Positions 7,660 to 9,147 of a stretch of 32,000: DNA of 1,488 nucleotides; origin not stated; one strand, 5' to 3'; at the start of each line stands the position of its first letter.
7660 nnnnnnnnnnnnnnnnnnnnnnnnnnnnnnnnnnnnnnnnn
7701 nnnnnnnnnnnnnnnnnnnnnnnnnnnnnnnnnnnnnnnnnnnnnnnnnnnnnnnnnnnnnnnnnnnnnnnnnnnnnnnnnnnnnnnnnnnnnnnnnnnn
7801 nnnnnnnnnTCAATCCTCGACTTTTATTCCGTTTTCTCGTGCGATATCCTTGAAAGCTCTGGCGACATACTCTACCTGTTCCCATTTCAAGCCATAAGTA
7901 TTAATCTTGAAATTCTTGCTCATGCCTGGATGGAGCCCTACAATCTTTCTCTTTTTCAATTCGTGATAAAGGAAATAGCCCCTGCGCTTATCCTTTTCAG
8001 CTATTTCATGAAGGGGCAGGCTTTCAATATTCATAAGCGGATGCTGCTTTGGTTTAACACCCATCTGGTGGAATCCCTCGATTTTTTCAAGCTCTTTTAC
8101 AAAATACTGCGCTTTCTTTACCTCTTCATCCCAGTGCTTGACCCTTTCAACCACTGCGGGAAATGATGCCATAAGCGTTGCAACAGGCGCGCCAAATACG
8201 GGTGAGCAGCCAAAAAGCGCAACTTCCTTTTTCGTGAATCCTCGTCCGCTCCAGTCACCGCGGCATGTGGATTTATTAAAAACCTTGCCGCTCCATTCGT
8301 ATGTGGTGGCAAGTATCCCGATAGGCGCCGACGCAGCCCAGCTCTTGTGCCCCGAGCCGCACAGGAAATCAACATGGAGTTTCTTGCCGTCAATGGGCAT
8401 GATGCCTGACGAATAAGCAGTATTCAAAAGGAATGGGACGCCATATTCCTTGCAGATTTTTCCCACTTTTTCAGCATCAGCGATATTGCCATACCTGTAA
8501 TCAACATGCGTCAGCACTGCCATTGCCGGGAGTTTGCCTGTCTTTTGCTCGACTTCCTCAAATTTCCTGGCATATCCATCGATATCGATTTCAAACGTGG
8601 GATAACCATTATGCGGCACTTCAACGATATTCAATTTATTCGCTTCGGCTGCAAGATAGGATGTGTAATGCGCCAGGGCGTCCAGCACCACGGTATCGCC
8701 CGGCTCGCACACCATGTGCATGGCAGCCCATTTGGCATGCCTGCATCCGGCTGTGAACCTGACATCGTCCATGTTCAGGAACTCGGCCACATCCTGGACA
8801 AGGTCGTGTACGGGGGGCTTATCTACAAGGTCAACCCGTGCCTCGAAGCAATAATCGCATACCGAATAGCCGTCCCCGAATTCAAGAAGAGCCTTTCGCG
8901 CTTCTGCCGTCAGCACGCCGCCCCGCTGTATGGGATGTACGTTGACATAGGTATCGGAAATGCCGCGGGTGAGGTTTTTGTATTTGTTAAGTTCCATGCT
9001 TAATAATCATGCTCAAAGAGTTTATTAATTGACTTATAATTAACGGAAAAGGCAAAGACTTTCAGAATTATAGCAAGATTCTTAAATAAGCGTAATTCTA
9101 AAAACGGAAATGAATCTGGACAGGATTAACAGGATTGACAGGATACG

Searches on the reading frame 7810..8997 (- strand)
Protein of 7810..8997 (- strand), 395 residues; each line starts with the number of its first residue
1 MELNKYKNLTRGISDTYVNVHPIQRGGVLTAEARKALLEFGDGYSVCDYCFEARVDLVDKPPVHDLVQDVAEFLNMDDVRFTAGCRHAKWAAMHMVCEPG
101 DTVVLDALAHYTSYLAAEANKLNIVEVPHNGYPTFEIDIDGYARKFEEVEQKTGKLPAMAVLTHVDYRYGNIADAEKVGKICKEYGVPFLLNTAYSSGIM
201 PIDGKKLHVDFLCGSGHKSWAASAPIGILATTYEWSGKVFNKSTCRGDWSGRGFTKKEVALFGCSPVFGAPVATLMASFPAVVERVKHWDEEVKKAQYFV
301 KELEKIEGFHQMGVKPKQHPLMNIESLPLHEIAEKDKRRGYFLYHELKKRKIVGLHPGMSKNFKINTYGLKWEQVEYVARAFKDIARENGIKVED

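Call 51: search_protein_families(library=pfam, proteins=[window:7810-8997:-], max_evalue=0.001)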
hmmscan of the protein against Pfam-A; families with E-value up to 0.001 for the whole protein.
window:7810-8997:- (395 aa): 3 families
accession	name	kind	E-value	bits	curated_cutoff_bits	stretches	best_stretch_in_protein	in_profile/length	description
PF05889.19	SepSecS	-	3.2e-18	66.1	21.1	1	101-380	102-382/389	O-phosphoseryl-tRNA(Sec) selenium transferase, SepSecS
PF00266.25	Aminotran_5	-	1.7e-17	63.9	21.5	1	68-325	50-315/371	Aminotransferase class-V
PF00155.27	Aminotran_1_2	-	4.3e-12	46.3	19.7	1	65-381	46-360/361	Aminotransferase class I and II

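Call 53: search_protein_families(library=ncbifam, proteins=[window:7810-8997:-], max_evalue=1e-10)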
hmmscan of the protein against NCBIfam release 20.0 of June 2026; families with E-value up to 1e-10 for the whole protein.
window:7810-8997:- (395 aa): 3 families
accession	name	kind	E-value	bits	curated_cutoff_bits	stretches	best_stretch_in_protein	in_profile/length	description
NF006810.0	PRK09331.1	subfamily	5.1e-178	591.9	301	1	3-393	7-396/397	Sep-tRNA:Cys-tRNA synthetase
TIGR02539.1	SepCysS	equivalog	2.2e-160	533.7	365.25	1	14-389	5-369/370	O-phospho-L-seryl-tRNA:Cys-tRNA synthase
TIGR01977.1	am_tr_V_EF2568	hypoth_equivalog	3.1e-13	49.5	377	1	63-232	46-213/376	cysteine desulfurase family protein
